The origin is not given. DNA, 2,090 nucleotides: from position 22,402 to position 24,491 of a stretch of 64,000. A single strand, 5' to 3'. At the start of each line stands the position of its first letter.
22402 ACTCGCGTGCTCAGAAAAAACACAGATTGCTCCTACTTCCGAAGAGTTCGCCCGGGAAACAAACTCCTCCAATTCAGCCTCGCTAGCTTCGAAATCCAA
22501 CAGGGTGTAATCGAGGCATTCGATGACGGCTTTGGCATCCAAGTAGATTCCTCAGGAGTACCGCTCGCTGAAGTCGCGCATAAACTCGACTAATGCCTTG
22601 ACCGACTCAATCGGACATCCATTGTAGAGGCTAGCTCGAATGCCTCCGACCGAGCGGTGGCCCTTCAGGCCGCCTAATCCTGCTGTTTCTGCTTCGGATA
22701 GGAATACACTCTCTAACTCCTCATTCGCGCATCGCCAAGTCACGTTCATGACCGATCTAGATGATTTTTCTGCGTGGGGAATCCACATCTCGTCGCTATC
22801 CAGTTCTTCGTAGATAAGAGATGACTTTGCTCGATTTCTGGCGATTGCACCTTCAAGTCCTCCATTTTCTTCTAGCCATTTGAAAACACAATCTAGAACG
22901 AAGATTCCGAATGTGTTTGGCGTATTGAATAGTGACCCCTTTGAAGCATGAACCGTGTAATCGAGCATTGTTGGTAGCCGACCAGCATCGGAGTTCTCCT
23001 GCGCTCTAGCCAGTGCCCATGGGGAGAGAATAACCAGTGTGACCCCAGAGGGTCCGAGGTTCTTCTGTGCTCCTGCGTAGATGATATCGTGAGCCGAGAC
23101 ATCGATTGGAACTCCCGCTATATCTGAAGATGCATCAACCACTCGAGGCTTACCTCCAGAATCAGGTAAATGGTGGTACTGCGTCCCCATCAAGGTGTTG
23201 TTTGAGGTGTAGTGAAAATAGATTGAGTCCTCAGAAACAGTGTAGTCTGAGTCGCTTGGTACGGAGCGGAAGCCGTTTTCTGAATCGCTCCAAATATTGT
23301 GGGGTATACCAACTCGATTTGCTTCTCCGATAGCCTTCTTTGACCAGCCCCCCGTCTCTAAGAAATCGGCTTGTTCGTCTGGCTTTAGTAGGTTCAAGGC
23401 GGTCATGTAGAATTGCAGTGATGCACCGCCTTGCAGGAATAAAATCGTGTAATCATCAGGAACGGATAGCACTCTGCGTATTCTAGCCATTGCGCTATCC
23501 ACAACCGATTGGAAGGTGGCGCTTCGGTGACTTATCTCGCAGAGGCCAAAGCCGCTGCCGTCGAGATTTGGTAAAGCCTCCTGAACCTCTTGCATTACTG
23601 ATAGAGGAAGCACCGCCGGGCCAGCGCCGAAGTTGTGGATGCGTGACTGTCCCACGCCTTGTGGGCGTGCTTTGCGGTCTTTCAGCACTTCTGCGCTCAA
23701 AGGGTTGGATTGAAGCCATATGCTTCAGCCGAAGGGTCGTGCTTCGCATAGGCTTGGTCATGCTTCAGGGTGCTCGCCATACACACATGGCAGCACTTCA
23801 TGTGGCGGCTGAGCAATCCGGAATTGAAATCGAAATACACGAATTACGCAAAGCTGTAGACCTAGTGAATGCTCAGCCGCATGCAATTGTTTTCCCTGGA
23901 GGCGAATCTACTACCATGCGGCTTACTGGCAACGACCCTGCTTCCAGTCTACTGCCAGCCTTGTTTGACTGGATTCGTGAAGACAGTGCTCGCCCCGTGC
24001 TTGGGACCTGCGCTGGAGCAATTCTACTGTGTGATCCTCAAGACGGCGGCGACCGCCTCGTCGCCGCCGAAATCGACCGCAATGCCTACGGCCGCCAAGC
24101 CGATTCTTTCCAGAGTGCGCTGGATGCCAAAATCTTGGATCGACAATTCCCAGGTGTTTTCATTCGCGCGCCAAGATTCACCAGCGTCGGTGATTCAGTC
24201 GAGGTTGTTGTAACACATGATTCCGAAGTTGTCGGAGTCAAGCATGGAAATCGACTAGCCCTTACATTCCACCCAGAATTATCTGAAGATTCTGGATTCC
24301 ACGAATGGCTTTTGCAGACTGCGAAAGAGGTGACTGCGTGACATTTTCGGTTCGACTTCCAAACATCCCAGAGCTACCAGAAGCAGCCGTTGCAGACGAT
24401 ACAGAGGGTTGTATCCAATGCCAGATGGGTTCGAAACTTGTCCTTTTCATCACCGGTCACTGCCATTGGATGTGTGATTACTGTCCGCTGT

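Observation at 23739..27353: pdxT, with no adjacent pdxS, is coupled to a radical SAM enzyme and a Cas4-like nuclease in one apparent operon ending at tRNA-Ser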

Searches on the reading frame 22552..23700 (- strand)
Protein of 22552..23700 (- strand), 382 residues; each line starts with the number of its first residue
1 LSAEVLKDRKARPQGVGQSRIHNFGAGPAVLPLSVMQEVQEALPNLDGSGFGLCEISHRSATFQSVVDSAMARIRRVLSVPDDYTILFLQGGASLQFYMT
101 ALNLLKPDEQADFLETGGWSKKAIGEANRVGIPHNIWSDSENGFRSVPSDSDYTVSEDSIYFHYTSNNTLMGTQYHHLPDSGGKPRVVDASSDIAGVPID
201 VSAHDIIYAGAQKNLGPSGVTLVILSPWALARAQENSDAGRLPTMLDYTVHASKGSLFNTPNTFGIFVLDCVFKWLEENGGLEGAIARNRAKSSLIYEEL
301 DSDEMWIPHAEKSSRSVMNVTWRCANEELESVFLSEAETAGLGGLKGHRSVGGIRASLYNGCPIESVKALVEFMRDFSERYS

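Call 4: search_protein_families(library=pfam, proteins=[window:22552-23700:-], max_evalue=0.01)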
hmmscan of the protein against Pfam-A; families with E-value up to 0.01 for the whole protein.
window:22552-23700:- (382 aa): 1 family
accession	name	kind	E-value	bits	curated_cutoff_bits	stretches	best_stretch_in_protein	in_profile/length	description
PF00266.25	Aminotran_5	-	7.9e-35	120.9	21.5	1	22-370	2-371/371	Aminotransferase class-V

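Call 89: search_protein_families(library=ncbifam, proteins=[window:22552-23700:-], max_evalue=0.001)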
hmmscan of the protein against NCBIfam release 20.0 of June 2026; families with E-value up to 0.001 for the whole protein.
window:22552-23700:- (382 aa): 11 families
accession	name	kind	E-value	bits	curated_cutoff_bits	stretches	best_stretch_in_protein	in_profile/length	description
NF003764.0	PRK05355.1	equivalog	2.9e-129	431.1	253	1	19-381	2-356/357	3-phosphoserine/phosphohydroxythreonine transaminase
TIGR01364.1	serC_1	equivalog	1.1e-127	425.8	443.6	1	21-381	1-358/358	phosphoserine transaminase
NF009112.0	PRK12462.1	equivalog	8.7e-107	357.1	563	1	23-380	8-363/365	phosphoserine transaminase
TIGR01366.1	serC_3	equivalog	3e-25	89.2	401.65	1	24-313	7-290/361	phosphoserine transaminase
NF002841.0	PRK03080.1-2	equivalog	5.4e-14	51.9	477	1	56-331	39-320/389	phosphoserine transaminase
TIGR01365.1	serC_2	equivalog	2.5e-11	43.3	448.2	1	56-326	30-306/374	phosphoserine transaminase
TIGR03301.1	PhnW-AepZ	equivalog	3.8e-10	39.7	360.8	1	53-302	19-277/355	2-aminoethylphosphonate aminotransferase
NF010006.0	PRK13479.1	equivalog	4e-08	32.8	296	1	61-298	33-279/369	2-aminoethylphosphonate--pyruvate transaminase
TIGR02326.1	transamin_PhnW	equivalog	6.7e-07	28.8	400.8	1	61-300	31-280/363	2-aminoethylphosphonate--pyruvate transaminase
NF045640.1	AspGlyoxATaseBhcA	equivalog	1.9e-05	23.8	650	0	55-133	27-104/395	L-aspartate--glyoxylate aminotransferase BhcA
NF046070.1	PyrdoxPyrvTramin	equivalog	7.6e-05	21.7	600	1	61-274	34-257/369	pyridoxamine--pyruvate transaminase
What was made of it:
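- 22552..23700 (-): serC (3-phosphoserine/phosphohydroxythreonine transaminase, a PLP-dependent class-V aminotransferase), divergent from pdxT. This is the longest ORF; relatives are called about 15 aa shorter. NF003764 scores 431 bits against a cut-off of 253 (call 89); PF00266 matches (call 4).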

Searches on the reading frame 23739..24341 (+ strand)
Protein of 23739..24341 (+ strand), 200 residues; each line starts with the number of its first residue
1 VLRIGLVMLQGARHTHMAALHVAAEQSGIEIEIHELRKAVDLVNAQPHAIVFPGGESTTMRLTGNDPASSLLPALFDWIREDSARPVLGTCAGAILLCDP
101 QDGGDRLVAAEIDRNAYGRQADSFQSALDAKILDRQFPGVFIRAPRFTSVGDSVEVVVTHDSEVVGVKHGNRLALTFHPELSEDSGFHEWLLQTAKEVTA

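Call 4: search_protein_families(library=pfam, proteins=[window:23739-24341:+], max_evalue=0.01)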
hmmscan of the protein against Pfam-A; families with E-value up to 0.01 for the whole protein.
window:23739-24341:+ (200 aa): 2 families
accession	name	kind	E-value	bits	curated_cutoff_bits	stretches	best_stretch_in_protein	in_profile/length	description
PF01174.25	SNO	-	1.5e-36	126.4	27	1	8-194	3-185/188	SNO glutamine amidotransferase family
PF07685.20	GATase_3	-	0.0049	16.9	27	1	17-99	16-90/196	CobB/CobQ-like glutamine amidotransferase domain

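Call 5: search_protein_families(library=ncbifam, proteins=[window:23739-24341:+], max_evalue=0.01)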
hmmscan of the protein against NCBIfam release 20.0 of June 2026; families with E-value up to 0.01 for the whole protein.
window:23739-24341:+ (200 aa): 3 families
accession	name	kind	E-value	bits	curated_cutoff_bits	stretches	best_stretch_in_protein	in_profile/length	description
TIGR03800.1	PLP_synth_Pdx2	equivalog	9.1e-41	139.8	105.55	1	3-192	1-183/184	pyridoxal 5'-phosphate synthase glutaminase subunit PdxT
NF010050.0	PRK13526.1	equivalog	1.4e-30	106.3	181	1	3-193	4-178/179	glutamine amidotransferase subunit PdxT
NF005458.0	PRK07053.1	equivalog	0.0024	17.3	250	0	83-199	82-197/234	glutamine amidotransferase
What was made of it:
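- On PdxT (PLP synthase glutaminase subunit; TIGR03800 / PF01174 SNO): PF01174 126.4 bits against 27 (calls 4, 5).
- PdxT scores as an ordinary PdxT equivalog (call 5).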

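Call 60: search_protein_families(library=padloc, proteins=[window:23739-24341:+], max_evalue=0.01)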
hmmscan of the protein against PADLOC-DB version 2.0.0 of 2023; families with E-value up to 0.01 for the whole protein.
window:23739-24341:+ (200 aa): 0 families
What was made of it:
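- No defence-system match for pdxT or the rSAM (call 60).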
